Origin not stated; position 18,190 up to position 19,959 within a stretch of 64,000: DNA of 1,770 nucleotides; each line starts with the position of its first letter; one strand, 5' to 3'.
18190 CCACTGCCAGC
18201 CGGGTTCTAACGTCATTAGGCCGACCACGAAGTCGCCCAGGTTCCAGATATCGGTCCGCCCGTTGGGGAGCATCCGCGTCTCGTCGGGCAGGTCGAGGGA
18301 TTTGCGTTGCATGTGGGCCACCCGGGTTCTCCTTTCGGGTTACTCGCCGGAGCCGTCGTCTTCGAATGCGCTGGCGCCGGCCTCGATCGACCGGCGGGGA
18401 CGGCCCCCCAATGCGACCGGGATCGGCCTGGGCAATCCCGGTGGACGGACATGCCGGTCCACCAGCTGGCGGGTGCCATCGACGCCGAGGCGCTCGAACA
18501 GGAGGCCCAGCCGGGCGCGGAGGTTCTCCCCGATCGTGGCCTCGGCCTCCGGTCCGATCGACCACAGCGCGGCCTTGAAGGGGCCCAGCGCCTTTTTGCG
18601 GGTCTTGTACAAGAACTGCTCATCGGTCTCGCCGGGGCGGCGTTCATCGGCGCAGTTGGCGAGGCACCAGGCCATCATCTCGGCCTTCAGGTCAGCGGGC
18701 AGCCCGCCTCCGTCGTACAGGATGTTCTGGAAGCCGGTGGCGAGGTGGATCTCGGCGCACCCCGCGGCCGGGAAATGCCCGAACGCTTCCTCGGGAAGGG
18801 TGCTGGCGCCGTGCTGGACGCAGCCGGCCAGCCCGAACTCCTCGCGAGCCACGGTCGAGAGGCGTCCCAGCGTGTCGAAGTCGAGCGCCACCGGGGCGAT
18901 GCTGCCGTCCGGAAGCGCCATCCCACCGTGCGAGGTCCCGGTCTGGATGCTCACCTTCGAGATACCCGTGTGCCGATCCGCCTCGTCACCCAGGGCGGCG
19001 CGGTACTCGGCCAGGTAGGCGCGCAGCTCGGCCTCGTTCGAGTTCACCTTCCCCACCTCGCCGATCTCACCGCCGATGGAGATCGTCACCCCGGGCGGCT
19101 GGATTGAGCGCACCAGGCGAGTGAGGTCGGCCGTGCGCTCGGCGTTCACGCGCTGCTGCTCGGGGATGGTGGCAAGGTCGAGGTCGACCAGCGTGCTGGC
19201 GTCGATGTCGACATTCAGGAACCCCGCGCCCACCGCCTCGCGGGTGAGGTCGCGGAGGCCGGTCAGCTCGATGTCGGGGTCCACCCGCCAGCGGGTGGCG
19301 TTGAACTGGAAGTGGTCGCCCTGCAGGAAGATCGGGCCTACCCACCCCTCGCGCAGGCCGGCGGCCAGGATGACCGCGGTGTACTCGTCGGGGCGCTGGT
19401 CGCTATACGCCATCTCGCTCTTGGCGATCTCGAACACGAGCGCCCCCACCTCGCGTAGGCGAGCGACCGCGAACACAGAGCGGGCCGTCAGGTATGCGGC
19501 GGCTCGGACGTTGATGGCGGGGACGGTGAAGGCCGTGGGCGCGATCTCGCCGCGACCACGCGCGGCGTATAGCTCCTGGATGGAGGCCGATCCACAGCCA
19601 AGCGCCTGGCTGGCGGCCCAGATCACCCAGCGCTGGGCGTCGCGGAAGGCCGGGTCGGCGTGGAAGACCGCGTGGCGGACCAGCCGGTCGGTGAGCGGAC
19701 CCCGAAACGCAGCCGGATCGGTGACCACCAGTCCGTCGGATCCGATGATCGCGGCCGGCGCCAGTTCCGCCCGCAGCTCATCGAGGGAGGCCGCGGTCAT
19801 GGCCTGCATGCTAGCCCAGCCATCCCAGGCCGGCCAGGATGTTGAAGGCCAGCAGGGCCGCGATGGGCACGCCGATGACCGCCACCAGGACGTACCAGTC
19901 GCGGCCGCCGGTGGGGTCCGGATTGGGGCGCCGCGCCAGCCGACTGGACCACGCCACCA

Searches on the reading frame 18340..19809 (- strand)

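Call 71: search_protein_families(library=pfam, proteins=[window:18340-19809:-], max_evalue=0.001)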
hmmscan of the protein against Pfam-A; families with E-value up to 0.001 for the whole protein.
window:18340-19809:- (489 aa): 1 family
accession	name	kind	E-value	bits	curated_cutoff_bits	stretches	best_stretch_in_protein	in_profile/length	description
PF01116.26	F_bP_aldolase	-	3.1e-09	37.2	25.5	1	94-365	15-238/277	Fructose-bisphosphate aldolase class-II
